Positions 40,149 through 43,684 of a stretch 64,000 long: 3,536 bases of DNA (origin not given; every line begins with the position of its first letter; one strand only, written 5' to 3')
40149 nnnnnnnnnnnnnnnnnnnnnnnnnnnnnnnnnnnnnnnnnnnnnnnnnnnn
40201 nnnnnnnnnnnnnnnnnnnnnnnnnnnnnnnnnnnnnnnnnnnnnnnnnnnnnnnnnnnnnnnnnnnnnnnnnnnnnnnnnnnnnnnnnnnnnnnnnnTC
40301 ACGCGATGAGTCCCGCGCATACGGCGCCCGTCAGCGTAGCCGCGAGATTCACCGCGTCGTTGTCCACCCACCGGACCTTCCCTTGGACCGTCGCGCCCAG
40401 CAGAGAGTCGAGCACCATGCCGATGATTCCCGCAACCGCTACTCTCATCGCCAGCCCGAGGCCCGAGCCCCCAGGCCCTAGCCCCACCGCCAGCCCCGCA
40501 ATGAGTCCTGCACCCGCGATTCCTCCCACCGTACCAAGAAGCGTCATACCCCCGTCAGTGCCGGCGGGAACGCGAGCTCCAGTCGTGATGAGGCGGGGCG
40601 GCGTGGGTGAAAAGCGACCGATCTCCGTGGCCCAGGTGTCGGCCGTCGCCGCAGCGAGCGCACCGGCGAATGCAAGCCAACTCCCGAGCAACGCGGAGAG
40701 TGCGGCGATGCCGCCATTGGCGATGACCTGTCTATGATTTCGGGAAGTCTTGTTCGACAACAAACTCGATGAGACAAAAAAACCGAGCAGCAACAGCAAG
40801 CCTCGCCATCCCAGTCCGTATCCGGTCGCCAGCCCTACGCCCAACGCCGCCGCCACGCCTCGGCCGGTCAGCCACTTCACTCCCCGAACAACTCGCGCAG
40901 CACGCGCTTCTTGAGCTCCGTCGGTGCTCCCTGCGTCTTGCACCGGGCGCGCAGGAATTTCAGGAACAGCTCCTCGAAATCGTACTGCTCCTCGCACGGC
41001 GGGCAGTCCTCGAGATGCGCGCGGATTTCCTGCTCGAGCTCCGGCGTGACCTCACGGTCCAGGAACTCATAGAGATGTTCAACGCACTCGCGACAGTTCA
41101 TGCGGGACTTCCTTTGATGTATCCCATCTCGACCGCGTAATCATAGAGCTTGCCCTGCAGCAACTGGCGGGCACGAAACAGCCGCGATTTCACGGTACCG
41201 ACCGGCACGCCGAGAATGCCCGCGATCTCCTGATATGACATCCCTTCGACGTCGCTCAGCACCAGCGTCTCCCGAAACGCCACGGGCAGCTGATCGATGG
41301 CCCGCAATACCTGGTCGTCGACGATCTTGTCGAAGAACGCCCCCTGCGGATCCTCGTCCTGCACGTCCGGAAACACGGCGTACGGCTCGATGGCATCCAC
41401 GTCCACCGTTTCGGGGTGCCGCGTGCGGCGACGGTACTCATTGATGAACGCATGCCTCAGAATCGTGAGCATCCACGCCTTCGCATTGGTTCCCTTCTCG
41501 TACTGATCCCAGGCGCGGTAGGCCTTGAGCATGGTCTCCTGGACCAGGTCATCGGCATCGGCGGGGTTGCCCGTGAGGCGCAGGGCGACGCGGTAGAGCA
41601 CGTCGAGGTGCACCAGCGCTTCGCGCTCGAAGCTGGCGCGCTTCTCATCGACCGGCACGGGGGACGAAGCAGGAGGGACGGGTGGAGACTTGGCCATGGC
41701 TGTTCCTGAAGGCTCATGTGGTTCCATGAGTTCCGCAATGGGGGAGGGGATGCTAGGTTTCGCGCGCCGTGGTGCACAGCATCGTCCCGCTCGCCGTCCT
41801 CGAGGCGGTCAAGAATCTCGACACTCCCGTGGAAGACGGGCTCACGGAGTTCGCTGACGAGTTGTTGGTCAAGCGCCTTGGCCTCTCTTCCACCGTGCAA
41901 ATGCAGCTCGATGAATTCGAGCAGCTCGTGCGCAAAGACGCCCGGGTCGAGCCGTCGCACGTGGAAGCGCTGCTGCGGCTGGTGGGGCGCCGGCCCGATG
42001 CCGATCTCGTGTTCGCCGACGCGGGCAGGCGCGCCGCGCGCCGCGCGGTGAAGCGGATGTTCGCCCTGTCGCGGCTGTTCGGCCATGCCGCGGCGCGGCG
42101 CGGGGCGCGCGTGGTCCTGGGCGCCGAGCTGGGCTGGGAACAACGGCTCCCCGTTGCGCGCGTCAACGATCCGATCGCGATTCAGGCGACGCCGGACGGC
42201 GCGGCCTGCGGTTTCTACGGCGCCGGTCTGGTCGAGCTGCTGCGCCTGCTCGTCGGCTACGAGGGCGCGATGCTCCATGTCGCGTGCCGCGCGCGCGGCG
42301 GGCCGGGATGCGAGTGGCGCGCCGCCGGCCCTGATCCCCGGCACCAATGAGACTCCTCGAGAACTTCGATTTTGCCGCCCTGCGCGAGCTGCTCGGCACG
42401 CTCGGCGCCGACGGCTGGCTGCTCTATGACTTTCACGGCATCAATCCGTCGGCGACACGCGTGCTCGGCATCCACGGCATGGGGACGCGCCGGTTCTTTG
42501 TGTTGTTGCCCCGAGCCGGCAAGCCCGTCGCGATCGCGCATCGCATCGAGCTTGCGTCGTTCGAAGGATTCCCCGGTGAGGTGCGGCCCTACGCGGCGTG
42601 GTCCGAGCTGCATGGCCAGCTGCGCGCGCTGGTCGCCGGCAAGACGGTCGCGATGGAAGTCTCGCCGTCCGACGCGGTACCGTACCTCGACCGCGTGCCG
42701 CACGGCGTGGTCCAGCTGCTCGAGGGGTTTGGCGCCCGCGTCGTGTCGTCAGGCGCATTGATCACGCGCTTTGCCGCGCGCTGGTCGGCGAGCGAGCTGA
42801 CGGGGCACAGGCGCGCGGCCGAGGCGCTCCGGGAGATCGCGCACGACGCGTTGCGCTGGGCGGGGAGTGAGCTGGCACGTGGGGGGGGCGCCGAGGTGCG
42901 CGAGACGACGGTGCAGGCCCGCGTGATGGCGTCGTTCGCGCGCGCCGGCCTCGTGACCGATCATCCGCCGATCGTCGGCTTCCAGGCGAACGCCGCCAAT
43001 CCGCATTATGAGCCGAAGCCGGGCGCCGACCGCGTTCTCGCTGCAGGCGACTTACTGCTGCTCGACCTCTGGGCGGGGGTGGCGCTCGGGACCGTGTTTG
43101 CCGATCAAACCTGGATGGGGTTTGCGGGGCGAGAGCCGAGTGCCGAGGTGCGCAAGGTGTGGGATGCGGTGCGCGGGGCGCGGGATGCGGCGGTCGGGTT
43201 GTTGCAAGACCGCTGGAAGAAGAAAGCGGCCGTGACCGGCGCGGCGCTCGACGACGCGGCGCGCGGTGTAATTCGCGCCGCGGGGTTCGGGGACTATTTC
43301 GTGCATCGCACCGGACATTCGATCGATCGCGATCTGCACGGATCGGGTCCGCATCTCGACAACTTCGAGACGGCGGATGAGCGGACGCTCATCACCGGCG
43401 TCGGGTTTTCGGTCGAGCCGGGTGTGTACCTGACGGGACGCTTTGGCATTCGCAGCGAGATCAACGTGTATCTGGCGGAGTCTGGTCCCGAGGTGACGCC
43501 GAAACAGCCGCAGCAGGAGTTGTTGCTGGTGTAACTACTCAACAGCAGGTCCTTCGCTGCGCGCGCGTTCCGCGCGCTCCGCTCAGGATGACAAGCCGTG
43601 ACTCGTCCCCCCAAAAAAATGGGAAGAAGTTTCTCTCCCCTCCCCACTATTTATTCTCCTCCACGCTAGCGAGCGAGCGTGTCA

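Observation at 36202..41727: RsrA-type redox ECF switch translationally chained to an unusual lipid/isoprenoid tailoring set (DUF92, GGR-like flavoprotein, flavin reductase, SRPBCC, stand-alone KAS II, aquaporin)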

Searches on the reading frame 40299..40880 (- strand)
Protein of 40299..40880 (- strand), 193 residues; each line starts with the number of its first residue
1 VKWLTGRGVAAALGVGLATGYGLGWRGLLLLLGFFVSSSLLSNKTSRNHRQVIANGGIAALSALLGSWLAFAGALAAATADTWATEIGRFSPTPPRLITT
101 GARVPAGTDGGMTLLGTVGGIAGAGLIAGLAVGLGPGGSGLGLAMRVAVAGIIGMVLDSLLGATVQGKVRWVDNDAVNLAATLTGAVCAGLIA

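Call 3: search_protein_families(library=pfam, proteins=[window:40299-40880:-], max_evalue=0.01)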
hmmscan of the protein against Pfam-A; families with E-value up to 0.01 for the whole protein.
window:40299-40880:- (193 aa): 1 family
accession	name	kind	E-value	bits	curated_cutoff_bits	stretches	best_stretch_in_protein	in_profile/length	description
PF01940.21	DUF92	-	1.1e-41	143.3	27.5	1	2-186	14-251/251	Integral membrane protein DUF92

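Call 4: search_protein_families(library=ncbifam, proteins=[window:40299-40880:-], max_evalue=0.01)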
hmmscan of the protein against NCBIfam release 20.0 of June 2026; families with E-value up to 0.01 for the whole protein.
window:40299-40880:- (193 aa): 1 family
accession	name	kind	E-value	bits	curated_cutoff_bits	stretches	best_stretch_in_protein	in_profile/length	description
TIGR00297.1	TIGR00297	hypoth_equivalog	9.2e-32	110.6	205.85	1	4-191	24-232/237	TIGR00297 family protein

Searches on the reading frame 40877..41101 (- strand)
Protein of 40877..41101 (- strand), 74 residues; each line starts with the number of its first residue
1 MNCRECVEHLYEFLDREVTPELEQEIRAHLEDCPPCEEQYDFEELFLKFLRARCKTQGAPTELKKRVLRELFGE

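Call 3: search_protein_families(library=pfam, proteins=[window:40877-41101:-], max_evalue=0.01)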
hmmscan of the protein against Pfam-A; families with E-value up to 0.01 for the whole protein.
window:40877-41101:- (74 aa): 1 family
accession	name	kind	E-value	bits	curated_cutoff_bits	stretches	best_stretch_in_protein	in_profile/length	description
PF13490.11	zf-HC2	-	1.4e-10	41.5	22.2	1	3-36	1-34/35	Putative zinc-finger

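Call 4: search_protein_families(library=ncbifam, proteins=[window:40877-41101:-], max_evalue=0.01)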
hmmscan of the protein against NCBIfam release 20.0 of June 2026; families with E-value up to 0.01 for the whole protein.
window:40877-41101:- (74 aa): 3 families
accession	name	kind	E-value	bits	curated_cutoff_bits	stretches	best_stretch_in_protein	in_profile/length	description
TIGR03988.1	antisig_RsrA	equivalog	2e-21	75.8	62.5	1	2-71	1-70/77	mycothiol system anti-sigma-R factor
NF052368.1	antisigmaE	subfamily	0.00026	20.8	50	1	1-37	2-38/48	anti-sigma factor family protein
NF052375.1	antisigma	equivalog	0.00057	20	100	1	18-72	10-63/217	anti-sigma factor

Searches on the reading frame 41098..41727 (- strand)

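Call 3: search_protein_families(library=pfam, proteins=[window:41098-41727:-], max_evalue=0.01)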
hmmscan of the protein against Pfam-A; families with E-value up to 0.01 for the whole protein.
window:41098-41727:- (209 aa): 7 families
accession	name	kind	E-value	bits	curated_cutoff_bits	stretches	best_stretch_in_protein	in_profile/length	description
PF04542.20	Sigma70_r2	-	2.3e-21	75.8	24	1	40-103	5-70/71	Sigma-70 region 2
PF08281.18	Sigma70_r4_2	-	6.2e-19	67.8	25.7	1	138-190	2-54/54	Sigma-70, region 4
PF04545.22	Sigma70_r4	-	3.1e-10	39.9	24.1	1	143-190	1-48/50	Sigma-70, region 4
PF22029.2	PhyR_sigma2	-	8.2e-07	29.4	27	1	40-90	4-54/55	Sigma2 domain of PhyR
PF13384.12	HTH_23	-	0.0024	18.1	24.6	1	156-180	12-35/50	Homeodomain-like domain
PF07638.17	Sigma70_ECF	-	0.0077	16.6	21.1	0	137-193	127-182/185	ECF sigma factor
PF25787.1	HTH_SB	-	0.0084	16.3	43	0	152-181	12-41/53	Sleeping Beauty transposase HTH domain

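Call 4: search_protein_families(library=ncbifam, proteins=[window:41098-41727:-], max_evalue=0.01)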
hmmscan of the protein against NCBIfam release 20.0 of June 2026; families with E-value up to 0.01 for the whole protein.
window:41098-41727:- (209 aa): 98 families (the best 25 are shown)
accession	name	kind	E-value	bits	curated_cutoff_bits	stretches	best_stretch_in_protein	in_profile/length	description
TIGR02947.1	SigH_actino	hypoth_equivalog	4e-51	173.4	251.55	1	27-203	7-188/193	RNA polymerase sigma-70 factor, TIGR02947 family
NF009185.0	PRK12533.1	equivalog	4.7e-43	147.4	248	1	28-194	26-193/231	RNA polymerase sigma factor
NF007229.0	PRK09647.1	equivalog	9.1e-35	120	265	1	37-198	50-206/220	RNA polymerase sigma factor SigE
NF009198.0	PRK12546.1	equivalog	6.4e-33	114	270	1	34-193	10-160/188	RNA polymerase sigma factor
NF009169.0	PRK12516.1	equivalog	4.6e-32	111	321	1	26-193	5-163/188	RNA polymerase sigma factor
NF009199.0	PRK12547.1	subfamily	2.9e-30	105.1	219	1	30-193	5-159/184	RNA polymerase sigma factor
NF009164.0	PRK12511.1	equivalog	3.9e-30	104.7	185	1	36-190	9-155/182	RNA polymerase sigma factor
TIGR02983.1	SigE-fam_strep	subfamily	4.3e-30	104.7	141.55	1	29-193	4-157/162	SigE family RNA polymerase sigma factor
NF008888.0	PRK11922.1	equivalog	1.4e-29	103.4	204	1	40-194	39-196/231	RNA polymerase sigma factor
NF058625.1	sigma_PG0214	equivalog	1.7e-29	102.7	130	1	31-194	4-161/170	GFO_1088 family ECF-type sigma factor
TIGR02950.1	SigM_subfam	subfamily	5.6e-29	101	147.95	1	40-192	9-156/159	RNA polymerase sigma factor, SigM family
NF009192.0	PRK12540.1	equivalog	2.6e-28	98.9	307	1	35-195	9-160/182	RNA polymerase sigma factor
TIGR02937.1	sigma70-ECF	superfamily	3.8e-28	98.2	42.9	1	40-194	10-165/165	sigma-70 family RNA polymerase sigma factor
NF007225.0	PRK09643.1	equivalog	9e-27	94.1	190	1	29-197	25-185/204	RNA polymerase sigma factor SigM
NF009170.0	PRK12517.1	subfamily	1.6e-26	92.9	197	1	36-195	26-177/188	RNA polymerase sigma factor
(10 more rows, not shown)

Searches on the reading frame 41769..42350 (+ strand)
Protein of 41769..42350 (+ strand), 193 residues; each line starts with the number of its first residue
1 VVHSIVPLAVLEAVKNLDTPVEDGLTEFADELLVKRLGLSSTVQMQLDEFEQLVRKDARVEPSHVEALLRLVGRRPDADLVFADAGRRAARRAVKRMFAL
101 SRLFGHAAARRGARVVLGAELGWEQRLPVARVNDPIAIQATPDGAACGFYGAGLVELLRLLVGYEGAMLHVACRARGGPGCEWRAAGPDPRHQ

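Call 3: search_protein_families(library=pfam, proteins=[window:41769-42350:+], max_evalue=0.01)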
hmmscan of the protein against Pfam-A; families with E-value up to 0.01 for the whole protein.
window:41769-42350:+ (193 aa): 0 families

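Call 4: search_protein_families(library=ncbifam, proteins=[window:41769-42350:+], max_evalue=0.01)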
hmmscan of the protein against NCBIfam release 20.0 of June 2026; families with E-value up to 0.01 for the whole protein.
window:41769-42350:+ (193 aa): 0 families

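Call 96: search_solved_structures(query=A6, max_evalue=5)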
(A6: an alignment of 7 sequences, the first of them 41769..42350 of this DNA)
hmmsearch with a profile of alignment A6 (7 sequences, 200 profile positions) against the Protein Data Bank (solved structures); distinct sequences matched with E-value up to 5: 1.
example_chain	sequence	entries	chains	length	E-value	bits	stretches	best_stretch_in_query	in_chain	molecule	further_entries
5b58_T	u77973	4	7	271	1.5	11.5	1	49-145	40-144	Putative hemin transport system, substrate-binding protein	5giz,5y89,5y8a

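Call 101: predict_structure(protein=window:41769-42350:+)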
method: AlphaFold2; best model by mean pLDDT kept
length: 193 residues; sequences in the alignment: 1
mean_pLDDT: 39.1   pTM: 0.26
mean pLDDT of the five models: 39.1, 36.9, 32.8, 32.4, 31.8
residues with pLDDT >= 90: 0; 70-90: 0; 50-70: 18; < 50: 175
segments of 3 or more residues with pLDDT < 50: 1-37, 57-193
pLDDT, mean of each block of 10 residues (from residue 1): 26 33 42 47 57 50 47 39 43 45 38 37 34 33 35 44 33 30 31 31
secondary structure, 60 per line:
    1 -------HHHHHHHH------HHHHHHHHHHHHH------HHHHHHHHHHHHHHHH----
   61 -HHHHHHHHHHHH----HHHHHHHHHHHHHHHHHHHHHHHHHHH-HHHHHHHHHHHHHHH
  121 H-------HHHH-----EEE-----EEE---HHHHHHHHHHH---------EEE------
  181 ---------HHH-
elements in order: H8-15 H22-34 H41-56 H62-73 H78-104 H106-121 H129-132 E138-140 E146-148 H152-162 E172-174

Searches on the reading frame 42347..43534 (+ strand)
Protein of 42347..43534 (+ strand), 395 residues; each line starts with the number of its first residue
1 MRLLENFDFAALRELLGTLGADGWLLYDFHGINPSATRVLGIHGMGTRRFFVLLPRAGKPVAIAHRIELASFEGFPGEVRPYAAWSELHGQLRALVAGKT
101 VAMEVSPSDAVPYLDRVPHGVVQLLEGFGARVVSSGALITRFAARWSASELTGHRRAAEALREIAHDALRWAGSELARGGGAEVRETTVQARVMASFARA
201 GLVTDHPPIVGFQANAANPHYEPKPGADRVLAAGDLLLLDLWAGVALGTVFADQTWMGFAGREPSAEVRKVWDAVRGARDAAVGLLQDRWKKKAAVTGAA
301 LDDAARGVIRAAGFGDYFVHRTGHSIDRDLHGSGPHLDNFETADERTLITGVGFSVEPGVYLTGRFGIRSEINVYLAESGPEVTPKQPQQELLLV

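Call 3: search_protein_families(library=pfam, proteins=[window:42347-43534:+], max_evalue=0.01)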
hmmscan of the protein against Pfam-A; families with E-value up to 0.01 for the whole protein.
window:42347-43534:+ (395 aa): 1 family
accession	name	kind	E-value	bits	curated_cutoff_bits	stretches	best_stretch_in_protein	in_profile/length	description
PF00557.29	Peptidase_M24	-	1.3e-36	126.8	23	1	156-376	5-206/208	Metallopeptidase family M24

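Call 4: search_protein_families(library=ncbifam, proteins=[window:42347-43534:+], max_evalue=0.01)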
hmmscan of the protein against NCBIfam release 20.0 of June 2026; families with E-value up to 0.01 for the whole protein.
window:42347-43534:+ (395 aa): 3 families
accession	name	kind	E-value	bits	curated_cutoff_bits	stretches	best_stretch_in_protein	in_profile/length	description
NF007310.0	PRK09795.1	equivalog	9.6e-19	67.4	393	1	226-392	198-356/361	aminopeptidase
NF040821.1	dipep_PepQ_Arch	equivalog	1.1e-12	47.7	630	1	227-382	194-336/346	Xaa-Pro dipeptidase PepQ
TIGR00501.1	met_pdase_II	equivalog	0.0019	17.8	222.65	1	214-358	58-189/295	type II methionyl aminopeptidase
